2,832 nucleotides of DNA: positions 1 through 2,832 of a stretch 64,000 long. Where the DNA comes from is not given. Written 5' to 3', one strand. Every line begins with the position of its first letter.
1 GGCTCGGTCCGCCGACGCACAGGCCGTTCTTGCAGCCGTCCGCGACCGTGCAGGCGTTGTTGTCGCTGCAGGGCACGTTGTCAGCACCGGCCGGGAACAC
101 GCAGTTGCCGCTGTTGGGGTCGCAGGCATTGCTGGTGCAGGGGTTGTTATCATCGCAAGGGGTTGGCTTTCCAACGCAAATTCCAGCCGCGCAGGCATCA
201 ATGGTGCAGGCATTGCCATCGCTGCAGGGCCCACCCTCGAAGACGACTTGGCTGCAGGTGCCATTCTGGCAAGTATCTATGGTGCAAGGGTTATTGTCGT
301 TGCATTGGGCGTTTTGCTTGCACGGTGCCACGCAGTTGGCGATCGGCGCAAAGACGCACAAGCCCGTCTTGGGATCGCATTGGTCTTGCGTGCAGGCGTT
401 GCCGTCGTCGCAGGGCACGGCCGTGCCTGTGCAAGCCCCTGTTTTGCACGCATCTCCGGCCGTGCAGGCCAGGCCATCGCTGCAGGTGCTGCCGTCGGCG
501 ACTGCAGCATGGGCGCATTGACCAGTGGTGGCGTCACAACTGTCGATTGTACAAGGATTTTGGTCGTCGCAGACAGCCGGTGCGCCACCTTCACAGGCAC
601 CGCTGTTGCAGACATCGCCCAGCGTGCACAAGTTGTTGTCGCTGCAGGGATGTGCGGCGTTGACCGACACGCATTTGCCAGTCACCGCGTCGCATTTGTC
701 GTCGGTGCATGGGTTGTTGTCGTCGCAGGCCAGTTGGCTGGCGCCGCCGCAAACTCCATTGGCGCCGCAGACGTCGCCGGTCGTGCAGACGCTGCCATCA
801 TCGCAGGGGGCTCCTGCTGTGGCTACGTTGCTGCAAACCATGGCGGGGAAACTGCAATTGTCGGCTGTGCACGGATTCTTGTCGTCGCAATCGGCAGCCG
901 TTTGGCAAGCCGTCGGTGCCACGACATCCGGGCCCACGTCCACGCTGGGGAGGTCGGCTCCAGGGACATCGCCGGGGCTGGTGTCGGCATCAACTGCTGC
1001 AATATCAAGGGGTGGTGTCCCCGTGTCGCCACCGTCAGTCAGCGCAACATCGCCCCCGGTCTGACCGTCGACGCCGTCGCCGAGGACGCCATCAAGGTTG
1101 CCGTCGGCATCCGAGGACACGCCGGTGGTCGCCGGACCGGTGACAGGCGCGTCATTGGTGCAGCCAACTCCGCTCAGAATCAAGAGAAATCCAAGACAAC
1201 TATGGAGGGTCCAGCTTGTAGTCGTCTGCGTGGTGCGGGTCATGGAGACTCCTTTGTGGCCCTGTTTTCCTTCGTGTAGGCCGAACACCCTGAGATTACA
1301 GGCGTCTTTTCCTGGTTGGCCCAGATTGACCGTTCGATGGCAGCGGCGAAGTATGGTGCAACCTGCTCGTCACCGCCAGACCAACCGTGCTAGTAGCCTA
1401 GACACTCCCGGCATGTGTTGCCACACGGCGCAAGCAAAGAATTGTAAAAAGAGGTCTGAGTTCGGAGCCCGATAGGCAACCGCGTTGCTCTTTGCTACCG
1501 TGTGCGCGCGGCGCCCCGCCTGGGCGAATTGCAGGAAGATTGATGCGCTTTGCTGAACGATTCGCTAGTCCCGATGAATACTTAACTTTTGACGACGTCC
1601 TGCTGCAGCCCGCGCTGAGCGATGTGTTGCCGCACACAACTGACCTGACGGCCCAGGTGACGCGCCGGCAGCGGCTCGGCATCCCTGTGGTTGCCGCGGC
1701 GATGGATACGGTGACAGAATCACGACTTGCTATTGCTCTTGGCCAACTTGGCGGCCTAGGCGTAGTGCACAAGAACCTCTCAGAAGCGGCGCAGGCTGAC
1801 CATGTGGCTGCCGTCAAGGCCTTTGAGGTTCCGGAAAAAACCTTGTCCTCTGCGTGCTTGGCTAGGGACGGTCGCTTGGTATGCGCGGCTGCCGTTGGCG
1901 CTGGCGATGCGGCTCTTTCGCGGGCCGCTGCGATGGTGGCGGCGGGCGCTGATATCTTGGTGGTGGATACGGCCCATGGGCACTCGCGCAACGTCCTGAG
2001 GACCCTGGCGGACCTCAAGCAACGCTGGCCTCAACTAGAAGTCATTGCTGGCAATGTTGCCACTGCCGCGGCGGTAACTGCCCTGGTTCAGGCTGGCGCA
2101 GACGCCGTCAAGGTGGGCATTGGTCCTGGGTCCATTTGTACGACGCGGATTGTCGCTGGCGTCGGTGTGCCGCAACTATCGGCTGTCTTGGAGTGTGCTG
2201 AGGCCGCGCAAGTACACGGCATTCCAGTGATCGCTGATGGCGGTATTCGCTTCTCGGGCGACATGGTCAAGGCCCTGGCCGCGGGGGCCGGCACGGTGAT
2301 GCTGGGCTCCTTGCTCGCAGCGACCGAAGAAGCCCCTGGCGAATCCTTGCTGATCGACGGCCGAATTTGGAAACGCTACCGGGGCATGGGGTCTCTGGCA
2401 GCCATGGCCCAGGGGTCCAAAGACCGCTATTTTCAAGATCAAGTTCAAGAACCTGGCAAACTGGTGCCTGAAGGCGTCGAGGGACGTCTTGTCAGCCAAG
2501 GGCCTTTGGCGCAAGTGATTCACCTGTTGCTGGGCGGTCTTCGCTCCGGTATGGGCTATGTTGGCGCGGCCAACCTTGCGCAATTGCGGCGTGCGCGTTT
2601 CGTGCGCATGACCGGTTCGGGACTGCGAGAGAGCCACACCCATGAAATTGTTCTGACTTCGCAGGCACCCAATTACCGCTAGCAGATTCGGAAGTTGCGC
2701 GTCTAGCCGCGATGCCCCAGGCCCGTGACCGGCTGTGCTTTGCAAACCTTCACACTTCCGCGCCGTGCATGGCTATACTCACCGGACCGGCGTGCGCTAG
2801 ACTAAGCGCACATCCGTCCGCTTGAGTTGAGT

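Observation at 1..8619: Two paralogous giant Cys-repeat lipoprotein genes flank a CBS-less IMPDH gene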

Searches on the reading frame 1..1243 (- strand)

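Call 6: search_protein_families(library=ncbifam, proteins=[window:1-1243:-], max_evalue=0.01)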
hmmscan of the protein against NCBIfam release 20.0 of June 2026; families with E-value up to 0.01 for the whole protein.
window:1-1243:- (414 aa): 0 families

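Call 7: search_protein_families(library=pfam, proteins=[window:1-1243:-], max_evalue=0.01)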
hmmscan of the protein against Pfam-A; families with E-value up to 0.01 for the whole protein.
window:1-1243:- (414 aa): 1 family
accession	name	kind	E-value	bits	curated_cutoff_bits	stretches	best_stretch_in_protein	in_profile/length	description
PF00526.23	Dicty_CTDC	-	5.4e-33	112.9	27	6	278-301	2-24/24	Dictyostelium (slime mold) repeat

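Call 9: search_protein_families(library=ncbifam, proteins=[window:1-1243:-], max_evalue=10)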
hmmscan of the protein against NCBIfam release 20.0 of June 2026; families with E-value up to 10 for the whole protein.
window:1-1243:- (414 aa): 0 families

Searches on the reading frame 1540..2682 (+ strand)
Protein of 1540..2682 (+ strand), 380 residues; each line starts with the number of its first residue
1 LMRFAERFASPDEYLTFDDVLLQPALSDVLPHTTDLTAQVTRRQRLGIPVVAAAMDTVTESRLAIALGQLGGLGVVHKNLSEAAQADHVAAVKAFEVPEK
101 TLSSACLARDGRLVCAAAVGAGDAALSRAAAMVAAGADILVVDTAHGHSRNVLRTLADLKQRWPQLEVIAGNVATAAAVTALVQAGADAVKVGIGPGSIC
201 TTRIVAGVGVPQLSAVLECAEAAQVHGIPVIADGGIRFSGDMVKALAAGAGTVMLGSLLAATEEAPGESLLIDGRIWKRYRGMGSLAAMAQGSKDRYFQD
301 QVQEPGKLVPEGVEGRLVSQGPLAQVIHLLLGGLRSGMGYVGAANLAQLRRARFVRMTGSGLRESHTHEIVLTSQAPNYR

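Call 6: search_protein_families(library=ncbifam, proteins=[window:1540-2682:+], max_evalue=0.01)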
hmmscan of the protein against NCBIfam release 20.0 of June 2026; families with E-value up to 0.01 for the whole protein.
window:1540-2682:+ (380 aa): 20 families
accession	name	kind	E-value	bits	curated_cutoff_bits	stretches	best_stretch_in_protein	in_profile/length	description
TIGR01302.1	IMP_dehydrog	equivalog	6.2e-132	440.7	481.5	2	101-350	201-449/450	IMP dehydrogenase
NF005311.0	PRK06843.1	equivalog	8.9e-110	367.4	779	2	102-371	131-401/404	inosine 5-monophosphate dehydrogenase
NF052358.1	GMPRedGuaB1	equivalog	1.1e-72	245.8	675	2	104-355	207-461/479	GMP reductase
NF005869.0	PRK07807.1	equivalog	5.7e-72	243.3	549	2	104-356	207-462/479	GuaB1 family IMP dehydrogenase-related protein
NF003470.0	PRK05096.1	equivalog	3e-62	210.8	397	1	14-357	8-336/347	GMP reductase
TIGR01303.1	IMP_DH_rel_1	equivalog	3.4e-61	207.6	562.75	2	105-356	206-460/475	GuaB1 family IMP dehydrogenase-related protein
TIGR01305.1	GMP_reduct_1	equivalog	1.8e-57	194.9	492.15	1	12-358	5-336/343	GMP reductase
NF005493.0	PRK07107.1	equivalog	4.7e-53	180.5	585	2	106-376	225-497/502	IMP dehydrogenase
NF003966.0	PRK05458.1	equivalog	1.7e-50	172.2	344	1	15-360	6-320/327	GMP reductase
TIGR01306.1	GMP_reduct_2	equivalog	3e-45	155.1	465.65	1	34-356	22-312/321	GMP reductase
TIGR01304.1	IMP_DH_rel_2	equivalog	1.4e-30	106.8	342.1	2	110-270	127-297/365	GuaB3 family IMP dehydrogenase-related protein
TIGR02151.1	IPP_isom_2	equivalog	7.6e-05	21.8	281.3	1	206-263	240-296/338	type 2 isopentenyl-diphosphate Delta-isomerase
TIGR03966.1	actino_HemFlav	equivalog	9.4e-05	21.3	470.85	1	156-258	239-333/385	pre-mycofactocin synthase MftD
NF002231.0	PRK01130.1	subfamily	0.00015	20.9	189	1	126-263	86-217/230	putative N-acetylmannosamine-6-phosphate 2-epimerase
NF000736.0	PRK00043.2-3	equivalog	0.00016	21.1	227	1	167-262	98-192/207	thiamine phosphate synthase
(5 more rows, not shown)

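Call 7: search_protein_families(library=pfam, proteins=[window:1540-2682:+], max_evalue=0.01)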
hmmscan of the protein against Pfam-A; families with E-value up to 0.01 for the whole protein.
window:1540-2682:+ (380 aa): 4 families
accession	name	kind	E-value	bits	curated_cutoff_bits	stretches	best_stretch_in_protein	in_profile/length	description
PF00478.31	IMPDH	-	5.1e-145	483.3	25.6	1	15-368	2-345/345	IMP dehydrogenase / GMP reductase domain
PF01070.24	FMN_dh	-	5.9e-08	32.6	24.9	1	152-260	206-306/350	FMN-dependent dehydrogenase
PF03060.21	NMO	-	4.3e-05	23.5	28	1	170-268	140-234/331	Nitronate monooxygenase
PF00977.27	His_biosynth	-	0.0009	19.2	23.6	0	221-260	67-106/228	Histidine biosynthesis protein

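Call 11: find_encoding_contigs(protein=window:1540-2682:+, flank=10000, max_places=6)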
Protein window:1540-2682:+ (380 aa): no gene with exactly this product is on record in the collection.

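Call 20: find_related_loci(query=window:1540-2682:+, collection=genome_contigs, flank=10000)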
Query window:1540-2682:+ (380 aa) in genome_contigs; peptide patterns used: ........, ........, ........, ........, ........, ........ (x = any residue, [..] = any of these).
600 stretches matched a pattern (row limit reached: there are more); 532 encode a relative of the query (tblastn E <= 1e-3); the best 80 are kept; 80 distinct loci.
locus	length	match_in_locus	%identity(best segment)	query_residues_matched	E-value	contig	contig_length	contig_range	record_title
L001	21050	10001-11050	56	16-380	4e-128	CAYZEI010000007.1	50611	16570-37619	MAG TPA_asm: uncultured Candidatus Saccharibacteria bacterium isolate SRP278252_co1_767 genome assembly, contig: NODE_88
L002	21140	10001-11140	54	1-380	3e-128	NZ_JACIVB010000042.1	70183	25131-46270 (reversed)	Limosilactobacillus rudii strain STM3_1 scaffold42, whole genome shotgun sequence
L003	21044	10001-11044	53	15-380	3e-126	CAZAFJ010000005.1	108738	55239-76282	MAG TPA_asm: uncultured Anaerolineaceae bacterium isolate binchicken_co45_361 genome assembly, contig: NODE_127_length_1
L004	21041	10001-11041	54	15-379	4e-123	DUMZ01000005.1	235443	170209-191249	MAG TPA_asm: Anaerolineaceae bacterium isolate AS05jafATM_106 17214_AS05, whole genome shotgun sequence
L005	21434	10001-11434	61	13-380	9e-116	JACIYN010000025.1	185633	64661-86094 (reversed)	MAG: Desulfacinum sp. isolate MAG-79 Desulfacinum_C3_bin37_Scaffold_25, whole genome shotgun sequence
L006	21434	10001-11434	60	13-380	2e-114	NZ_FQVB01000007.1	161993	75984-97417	Desulfacinum infernum DSM 9756, whole genome shotgun sequence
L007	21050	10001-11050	50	15-379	4e-114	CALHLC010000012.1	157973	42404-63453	MAG: uncultured Bacteriovoracaceae bacterium isolate R4_Bin_Bin_87_1 genome assembly, contig: c_000005928084, whole geno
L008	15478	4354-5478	50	1-379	1e-113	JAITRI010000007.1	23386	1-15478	MAG: Puniceicoccales bacterium isolate Roe453_bin18 k119_2150319, whole genome shotgun sequence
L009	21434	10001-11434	60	13-380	1e-113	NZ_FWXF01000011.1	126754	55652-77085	Desulfacinum hydrothermale DSM 13146, whole genome shotgun sequence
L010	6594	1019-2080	50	13-380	8e-114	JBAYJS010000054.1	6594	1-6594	MAG: Candidatus Buchananbacteria bacterium isolate SO_2016_GW1_61 scaffold22345_OW334_2016, whole genome shotgun sequenc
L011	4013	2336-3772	61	13-380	6e-113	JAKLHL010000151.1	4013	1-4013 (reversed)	MAG: Bdellovibrionales bacterium isolate RA.bin62 RA.bin62_151, whole genome shotgun sequence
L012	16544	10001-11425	58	16-380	2e-111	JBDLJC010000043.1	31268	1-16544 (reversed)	MAG: Thermodesulfobacteriota bacterium isolate MAG073 MAG073_43, whole genome shotgun sequence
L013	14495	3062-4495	56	13-380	2e-111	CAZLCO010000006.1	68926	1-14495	MAG TPA_asm: uncultured Gammaproteobacteria bacterium isolate SRP141376_co5_19 genome assembly, contig: NODE_834_length_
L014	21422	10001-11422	59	16-380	9e-111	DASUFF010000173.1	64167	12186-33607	MAG TPA_asm: bacterium isolate SMAG_U1372 k141_2071345, whole genome shotgun sequence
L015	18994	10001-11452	55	7-380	6e-111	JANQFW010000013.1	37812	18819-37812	MAG: Candidatus Gastranaerophilales bacterium isolate PL23b_bin.2 k99_3143809, whole genome shotgun sequence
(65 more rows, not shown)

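Call 59: find_related_loci(query=window:1543-2682:+, collection=metagenome_contigs, flank=10000)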
Query window:1543-2682:+ (379 aa) in metagenome_contigs; peptide patterns used: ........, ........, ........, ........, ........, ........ (x = any residue, [..] = any of these).
600 stretches matched a pattern (row limit reached: there are more); 518 encode a relative of the query (tblastn E <= 1e-3); the best 80 are kept; 80 distinct loci.
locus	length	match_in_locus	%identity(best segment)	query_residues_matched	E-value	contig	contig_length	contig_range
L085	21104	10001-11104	56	14-379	7e-130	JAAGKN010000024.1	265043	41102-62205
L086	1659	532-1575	53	14-379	2e-139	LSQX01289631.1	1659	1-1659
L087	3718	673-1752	56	14-378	1e-118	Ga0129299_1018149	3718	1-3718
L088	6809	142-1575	66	12-379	8e-116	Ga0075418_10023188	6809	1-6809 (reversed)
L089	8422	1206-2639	63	12-379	5e-116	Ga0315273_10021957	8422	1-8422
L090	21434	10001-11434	61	12-379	5e-115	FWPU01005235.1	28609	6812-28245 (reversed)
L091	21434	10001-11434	60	12-379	1e-114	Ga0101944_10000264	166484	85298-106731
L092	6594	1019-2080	50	12-379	6e-114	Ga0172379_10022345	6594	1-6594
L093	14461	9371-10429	54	3-378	6e-114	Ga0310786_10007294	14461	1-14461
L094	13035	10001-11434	60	12-379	7e-114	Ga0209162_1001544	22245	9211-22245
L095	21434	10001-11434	60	12-379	7e-114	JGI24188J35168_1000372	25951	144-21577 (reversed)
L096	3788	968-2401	59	12-379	4e-112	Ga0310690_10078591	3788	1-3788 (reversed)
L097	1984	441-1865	60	14-379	3e-116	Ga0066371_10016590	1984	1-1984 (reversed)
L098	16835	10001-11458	61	6-379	1e-109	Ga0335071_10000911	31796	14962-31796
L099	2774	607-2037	60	12-378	9e-113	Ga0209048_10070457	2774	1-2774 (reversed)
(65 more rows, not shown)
